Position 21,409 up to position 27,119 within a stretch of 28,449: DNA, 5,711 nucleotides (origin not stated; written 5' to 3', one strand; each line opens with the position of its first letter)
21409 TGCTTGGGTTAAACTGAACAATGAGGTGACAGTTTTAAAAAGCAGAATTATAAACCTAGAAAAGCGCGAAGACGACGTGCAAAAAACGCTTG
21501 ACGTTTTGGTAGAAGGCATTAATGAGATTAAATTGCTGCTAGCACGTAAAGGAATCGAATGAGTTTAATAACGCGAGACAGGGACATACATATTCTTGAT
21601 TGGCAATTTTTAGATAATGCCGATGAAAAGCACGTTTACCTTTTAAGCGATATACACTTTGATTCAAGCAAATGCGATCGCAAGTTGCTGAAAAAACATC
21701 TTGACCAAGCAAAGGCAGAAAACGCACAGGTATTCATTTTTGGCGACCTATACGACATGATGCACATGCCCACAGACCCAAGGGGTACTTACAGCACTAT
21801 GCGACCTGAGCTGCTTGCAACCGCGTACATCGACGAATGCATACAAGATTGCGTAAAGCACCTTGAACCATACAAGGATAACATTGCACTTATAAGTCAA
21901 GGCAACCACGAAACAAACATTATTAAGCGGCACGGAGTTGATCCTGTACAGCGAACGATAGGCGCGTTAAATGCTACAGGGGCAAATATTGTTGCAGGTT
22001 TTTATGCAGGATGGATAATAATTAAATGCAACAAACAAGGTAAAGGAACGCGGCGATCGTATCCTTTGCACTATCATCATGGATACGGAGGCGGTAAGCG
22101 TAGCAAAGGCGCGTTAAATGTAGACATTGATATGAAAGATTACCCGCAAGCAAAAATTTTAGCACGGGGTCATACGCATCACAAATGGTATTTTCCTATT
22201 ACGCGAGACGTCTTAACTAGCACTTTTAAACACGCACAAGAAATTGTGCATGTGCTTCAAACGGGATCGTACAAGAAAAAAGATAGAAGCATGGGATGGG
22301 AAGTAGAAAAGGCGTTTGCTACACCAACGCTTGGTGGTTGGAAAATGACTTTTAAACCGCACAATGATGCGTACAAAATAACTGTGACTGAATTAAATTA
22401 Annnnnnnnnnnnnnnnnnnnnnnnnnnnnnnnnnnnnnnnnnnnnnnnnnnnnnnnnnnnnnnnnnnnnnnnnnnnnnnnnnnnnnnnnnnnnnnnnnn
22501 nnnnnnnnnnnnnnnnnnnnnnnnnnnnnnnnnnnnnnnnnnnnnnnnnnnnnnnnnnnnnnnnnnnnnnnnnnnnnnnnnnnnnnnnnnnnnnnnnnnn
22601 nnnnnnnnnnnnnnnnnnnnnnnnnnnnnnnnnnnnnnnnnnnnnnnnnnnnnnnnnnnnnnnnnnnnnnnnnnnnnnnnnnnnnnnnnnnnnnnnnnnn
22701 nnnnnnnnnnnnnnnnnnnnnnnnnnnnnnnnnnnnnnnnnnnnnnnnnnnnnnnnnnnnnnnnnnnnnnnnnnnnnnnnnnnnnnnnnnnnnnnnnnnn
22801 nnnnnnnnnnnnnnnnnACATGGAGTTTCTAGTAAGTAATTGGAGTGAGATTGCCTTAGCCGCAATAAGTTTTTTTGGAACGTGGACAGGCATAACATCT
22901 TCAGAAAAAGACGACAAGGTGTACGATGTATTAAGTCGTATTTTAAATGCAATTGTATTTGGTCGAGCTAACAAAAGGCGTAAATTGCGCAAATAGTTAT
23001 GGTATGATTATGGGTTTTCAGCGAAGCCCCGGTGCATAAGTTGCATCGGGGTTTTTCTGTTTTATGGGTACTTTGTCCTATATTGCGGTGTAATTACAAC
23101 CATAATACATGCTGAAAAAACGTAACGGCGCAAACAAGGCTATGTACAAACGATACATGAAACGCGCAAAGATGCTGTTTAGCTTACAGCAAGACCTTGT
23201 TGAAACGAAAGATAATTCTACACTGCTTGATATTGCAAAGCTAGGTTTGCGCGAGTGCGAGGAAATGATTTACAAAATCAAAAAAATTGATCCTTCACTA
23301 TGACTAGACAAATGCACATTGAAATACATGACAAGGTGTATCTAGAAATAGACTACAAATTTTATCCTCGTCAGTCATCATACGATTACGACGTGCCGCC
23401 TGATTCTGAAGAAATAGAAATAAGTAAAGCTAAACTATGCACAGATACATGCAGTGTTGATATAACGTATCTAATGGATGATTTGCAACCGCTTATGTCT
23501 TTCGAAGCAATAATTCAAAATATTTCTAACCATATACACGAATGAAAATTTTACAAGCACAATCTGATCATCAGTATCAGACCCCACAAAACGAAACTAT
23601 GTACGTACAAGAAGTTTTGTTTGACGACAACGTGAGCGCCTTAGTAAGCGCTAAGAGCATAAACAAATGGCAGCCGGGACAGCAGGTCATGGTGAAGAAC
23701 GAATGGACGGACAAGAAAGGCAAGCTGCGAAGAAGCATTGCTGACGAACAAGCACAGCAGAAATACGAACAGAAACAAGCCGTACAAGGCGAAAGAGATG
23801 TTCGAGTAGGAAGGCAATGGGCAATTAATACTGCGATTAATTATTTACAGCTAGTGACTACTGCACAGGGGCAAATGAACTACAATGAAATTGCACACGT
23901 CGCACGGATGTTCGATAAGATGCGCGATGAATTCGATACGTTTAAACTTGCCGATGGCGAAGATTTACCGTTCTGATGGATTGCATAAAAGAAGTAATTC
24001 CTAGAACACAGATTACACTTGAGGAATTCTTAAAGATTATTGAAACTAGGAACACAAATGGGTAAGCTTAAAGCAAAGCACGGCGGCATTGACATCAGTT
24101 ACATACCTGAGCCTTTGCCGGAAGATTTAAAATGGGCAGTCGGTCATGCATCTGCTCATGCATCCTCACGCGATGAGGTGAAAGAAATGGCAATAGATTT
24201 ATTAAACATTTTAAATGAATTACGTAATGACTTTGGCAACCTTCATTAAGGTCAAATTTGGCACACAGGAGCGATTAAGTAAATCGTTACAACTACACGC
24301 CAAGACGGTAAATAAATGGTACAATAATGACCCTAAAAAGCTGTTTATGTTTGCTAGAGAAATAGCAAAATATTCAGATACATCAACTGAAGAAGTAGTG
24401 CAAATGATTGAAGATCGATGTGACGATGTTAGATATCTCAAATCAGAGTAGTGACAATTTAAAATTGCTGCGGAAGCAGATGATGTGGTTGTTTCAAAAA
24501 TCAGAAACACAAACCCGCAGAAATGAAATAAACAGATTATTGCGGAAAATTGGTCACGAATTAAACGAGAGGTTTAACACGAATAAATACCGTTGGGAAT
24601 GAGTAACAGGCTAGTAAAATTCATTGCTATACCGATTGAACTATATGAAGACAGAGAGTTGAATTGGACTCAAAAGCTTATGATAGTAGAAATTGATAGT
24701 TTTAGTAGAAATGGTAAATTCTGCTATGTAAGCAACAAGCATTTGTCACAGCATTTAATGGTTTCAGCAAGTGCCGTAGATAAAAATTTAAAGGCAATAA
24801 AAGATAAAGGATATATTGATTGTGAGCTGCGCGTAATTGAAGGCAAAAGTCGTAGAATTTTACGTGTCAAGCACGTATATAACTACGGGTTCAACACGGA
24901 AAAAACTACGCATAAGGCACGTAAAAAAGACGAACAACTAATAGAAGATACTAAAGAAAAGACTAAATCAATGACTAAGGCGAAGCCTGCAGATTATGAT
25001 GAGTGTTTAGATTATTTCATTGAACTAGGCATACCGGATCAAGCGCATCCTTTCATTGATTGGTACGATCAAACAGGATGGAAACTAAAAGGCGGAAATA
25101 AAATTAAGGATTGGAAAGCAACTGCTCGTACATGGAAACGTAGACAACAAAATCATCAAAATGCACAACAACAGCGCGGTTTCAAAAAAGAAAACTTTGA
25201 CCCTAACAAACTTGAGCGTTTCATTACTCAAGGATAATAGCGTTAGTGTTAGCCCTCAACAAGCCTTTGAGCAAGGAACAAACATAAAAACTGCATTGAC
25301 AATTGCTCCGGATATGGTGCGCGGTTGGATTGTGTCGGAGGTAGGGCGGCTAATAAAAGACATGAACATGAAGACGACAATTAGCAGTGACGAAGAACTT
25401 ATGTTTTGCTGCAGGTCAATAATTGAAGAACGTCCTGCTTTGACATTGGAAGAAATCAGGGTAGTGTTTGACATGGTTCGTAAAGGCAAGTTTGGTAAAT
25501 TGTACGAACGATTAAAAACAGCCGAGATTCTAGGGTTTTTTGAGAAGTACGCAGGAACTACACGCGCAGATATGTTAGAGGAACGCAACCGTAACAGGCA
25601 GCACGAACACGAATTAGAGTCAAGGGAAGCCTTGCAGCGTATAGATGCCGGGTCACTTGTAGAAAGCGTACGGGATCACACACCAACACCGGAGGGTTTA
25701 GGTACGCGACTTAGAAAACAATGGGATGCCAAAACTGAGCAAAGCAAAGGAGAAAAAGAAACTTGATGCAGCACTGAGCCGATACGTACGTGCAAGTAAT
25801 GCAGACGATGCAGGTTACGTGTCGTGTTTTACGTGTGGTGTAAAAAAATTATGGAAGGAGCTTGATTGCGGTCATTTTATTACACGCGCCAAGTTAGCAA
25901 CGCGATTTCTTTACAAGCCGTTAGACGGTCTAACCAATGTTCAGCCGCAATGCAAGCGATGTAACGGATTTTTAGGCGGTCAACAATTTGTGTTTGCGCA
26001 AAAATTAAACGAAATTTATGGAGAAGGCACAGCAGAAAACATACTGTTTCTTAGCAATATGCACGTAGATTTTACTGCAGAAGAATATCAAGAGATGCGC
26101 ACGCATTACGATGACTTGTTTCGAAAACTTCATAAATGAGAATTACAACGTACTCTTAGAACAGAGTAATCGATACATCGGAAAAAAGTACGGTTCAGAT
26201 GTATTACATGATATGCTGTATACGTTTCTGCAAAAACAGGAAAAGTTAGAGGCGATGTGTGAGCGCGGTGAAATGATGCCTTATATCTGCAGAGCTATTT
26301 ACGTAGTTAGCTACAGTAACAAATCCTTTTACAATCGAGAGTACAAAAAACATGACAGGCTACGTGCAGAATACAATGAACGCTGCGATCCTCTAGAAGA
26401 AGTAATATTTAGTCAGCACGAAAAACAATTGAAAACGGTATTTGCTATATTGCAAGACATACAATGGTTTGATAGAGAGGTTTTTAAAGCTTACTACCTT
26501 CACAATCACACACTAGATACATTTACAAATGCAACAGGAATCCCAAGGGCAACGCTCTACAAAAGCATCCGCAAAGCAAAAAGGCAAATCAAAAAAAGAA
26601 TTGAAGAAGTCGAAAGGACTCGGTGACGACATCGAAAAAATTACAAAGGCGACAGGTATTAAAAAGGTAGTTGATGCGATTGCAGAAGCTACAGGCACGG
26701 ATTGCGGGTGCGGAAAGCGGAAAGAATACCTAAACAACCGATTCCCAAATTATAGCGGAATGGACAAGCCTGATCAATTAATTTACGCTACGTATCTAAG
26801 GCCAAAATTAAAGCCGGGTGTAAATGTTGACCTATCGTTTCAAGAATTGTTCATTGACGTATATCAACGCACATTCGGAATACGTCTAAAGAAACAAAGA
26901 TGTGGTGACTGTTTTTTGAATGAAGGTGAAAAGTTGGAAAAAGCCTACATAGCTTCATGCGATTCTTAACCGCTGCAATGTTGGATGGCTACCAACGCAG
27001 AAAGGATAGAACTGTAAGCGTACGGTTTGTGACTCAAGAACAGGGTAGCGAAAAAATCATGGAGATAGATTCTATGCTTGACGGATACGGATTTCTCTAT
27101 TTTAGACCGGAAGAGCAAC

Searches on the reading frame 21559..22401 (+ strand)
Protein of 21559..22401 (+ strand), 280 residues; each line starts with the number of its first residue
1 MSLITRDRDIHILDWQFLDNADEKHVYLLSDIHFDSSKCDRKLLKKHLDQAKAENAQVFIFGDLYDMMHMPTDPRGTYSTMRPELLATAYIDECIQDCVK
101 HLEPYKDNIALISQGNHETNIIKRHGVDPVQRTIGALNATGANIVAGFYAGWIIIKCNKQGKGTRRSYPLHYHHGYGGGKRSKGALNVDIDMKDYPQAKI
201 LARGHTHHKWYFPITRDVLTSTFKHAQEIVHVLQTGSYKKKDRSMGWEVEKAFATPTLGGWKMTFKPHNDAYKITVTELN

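Call 9: search_protein_families(library=phrogs, proteins=[window:21559-22401:+], max_evalue=0.001)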
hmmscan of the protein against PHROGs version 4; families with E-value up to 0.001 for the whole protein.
window:21559-22401:+ (280 aa): 1 family
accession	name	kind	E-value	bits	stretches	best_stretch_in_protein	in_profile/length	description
phrog_7339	-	DNA, RNA and nucleotide metabolism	1.7e-22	81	1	19-243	25-230/263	DNA repair exonuclease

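Call 16: search_protein_families(library=pfam, proteins=[window:21559-22401:+], max_evalue=0.01)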
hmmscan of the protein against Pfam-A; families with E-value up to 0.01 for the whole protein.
window:21559-22401:+ (280 aa): 1 family
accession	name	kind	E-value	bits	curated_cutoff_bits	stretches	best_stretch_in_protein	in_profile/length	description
PF00149.33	Metallophos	-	0.00014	22.8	21.5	1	26-208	3-190/191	Calcineurin-like phosphoesterase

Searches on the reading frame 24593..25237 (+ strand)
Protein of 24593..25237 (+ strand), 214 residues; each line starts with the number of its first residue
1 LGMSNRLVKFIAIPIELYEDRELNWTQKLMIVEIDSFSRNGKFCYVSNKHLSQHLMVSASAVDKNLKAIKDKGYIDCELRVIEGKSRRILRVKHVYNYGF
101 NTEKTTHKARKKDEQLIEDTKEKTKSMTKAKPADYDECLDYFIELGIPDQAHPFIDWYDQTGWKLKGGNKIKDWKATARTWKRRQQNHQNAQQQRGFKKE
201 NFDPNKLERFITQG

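Call 16: search_protein_families(library=pfam, proteins=[window:24593-25237:+], max_evalue=0.01)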
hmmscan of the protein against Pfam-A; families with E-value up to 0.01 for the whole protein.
window:24593-25237:+ (214 aa): 4 families
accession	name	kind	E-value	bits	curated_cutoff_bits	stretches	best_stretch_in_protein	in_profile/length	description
PF13730.12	HTH_36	-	0.00081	19.6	25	1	22-75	2-55/55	Helix-turn-helix domain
PF01325.25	Fe_dep_repress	-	0.0016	19.1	26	1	45-77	22-54/60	Iron dependent repressor, N-terminal DNA binding domain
PF13601.12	HTH_34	-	0.0018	18.8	27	1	49-92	18-61/80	Winged helix DNA-binding domain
PF08279.18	HTH_11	-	0.0054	17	25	1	46-74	16-44/55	HTH domain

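Call 32: search_protein_families(library=phrogs, proteins=[window:24593-25237:+], max_evalue=0.001)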
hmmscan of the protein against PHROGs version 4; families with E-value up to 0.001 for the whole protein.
window:24593-25237:+ (214 aa): 8 families
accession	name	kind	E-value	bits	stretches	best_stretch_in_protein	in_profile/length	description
phrog_15768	-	unknown function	6.5e-14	53.5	1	104-202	104-202/228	-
phrog_270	-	DNA, RNA and nucleotide metabolism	6.8e-13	49.7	1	10-186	32-204/383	replication initiation protein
phrog_186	-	DNA, RNA and nucleotide metabolism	7.2e-09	36.7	1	8-122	20-134/308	DnaD-like helicase loader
phrog_428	-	DNA, RNA and nucleotide metabolism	1.9e-08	34.9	1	10-143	90-242/455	replication initiation protein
phrog_28809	-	unknown function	3.6e-08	34.4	1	118-197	115-196/211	-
phrog_391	-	DNA, RNA and nucleotide metabolism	3.6e-06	27.8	1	3-126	1-117/298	replication initiation O-like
phrog_19658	-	DNA, RNA and nucleotide metabolism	0.00014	22.5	1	18-94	12-88/283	replication initiation protein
phrog_7498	-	DNA, RNA and nucleotide metabolism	0.00016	21.9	1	46-129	57-141/296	DnaD-like helicase loader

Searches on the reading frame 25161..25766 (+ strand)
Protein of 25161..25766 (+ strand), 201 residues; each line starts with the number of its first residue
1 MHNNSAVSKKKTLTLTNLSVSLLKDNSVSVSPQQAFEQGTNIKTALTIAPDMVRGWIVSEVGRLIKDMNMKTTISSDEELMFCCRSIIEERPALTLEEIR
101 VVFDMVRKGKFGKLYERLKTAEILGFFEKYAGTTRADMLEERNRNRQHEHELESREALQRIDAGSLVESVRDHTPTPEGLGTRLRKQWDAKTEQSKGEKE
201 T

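Call 16: search_protein_families(library=pfam, proteins=[window:25161-25766:+], max_evalue=0.01)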
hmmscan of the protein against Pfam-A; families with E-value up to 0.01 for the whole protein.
window:25161-25766:+ (201 aa): 0 families

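Call 32: search_protein_families(library=phrogs, proteins=[window:25161-25766:+], max_evalue=0.001)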
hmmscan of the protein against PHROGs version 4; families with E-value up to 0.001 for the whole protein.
window:25161-25766:+ (201 aa): 1 family
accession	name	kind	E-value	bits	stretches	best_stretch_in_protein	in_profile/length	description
phrog_35728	-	unknown function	7.5e-06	26.5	1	65-151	71-158/229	-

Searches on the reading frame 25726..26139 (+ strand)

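Call 16: search_protein_families(library=pfam, proteins=[window:25726-26139:+], max_evalue=0.01)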
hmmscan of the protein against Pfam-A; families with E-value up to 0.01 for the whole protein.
window:25726-26139:+ (137 aa): 1 family
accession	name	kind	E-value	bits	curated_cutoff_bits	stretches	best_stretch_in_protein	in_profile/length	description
PF05766.18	NinG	-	6.8e-10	39.5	25.4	1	10-137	76-192/193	Bacteriophage Lambda NinG protein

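Call 32: search_protein_families(library=phrogs, proteins=[window:25726-26139:+], max_evalue=0.001)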
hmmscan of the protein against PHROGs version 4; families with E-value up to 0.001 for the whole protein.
window:25726-26139:+ (137 aa): 2 families
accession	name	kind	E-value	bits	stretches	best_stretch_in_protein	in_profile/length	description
phrog_5034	-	DNA, RNA and nucleotide metabolism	2.5e-20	74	1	5-136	10-131/138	NinG/ Rap DNA junction specific endonuclease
phrog_171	-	DNA, RNA and nucleotide metabolism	2.9e-13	51.2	1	10-137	107-223/452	NinG/ Rap DNA junction specific endonuclease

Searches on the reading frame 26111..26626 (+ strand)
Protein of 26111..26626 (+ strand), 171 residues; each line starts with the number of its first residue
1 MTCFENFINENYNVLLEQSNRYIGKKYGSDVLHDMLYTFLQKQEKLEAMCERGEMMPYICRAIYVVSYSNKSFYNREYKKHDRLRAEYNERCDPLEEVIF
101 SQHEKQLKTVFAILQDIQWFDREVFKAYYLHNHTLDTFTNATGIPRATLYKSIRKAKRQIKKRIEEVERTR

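Call 17: search_protein_families(library=pfam, proteins=[window:26111-26626:+], max_evalue=0.01)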
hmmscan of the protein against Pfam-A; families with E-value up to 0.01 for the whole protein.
window:26111-26626:+ (171 aa): 0 families

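Call 32: search_protein_families(library=phrogs, proteins=[window:26111-26626:+], max_evalue=0.001)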
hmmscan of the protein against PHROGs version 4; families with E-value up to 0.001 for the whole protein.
window:26111-26626:+ (171 aa): 1 family
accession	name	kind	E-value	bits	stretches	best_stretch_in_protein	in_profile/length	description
phrog_1740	-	transcription regulation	1.3e-07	31.5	1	4-169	58-221/567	RNA polymerase sigma factor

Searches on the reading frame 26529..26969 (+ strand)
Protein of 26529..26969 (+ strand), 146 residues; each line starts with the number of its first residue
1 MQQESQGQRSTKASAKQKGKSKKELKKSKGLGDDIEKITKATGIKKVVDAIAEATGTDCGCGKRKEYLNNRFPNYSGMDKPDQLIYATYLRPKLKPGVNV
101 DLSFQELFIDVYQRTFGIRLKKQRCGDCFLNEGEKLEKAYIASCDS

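Call 17: search_protein_families(library=pfam, proteins=[window:26529-26969:+], max_evalue=0.01)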
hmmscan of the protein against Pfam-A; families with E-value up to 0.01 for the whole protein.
window:26529-26969:+ (146 aa): 0 families

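Call 32: search_protein_families(library=phrogs, proteins=[window:26529-26969:+], max_evalue=0.001)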
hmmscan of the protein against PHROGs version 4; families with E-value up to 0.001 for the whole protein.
window:26529-26969:+ (146 aa): 1 family
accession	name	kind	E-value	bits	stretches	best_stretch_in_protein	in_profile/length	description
phrog_27568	-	unknown function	0.00012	23.4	1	29-76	3-46/47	-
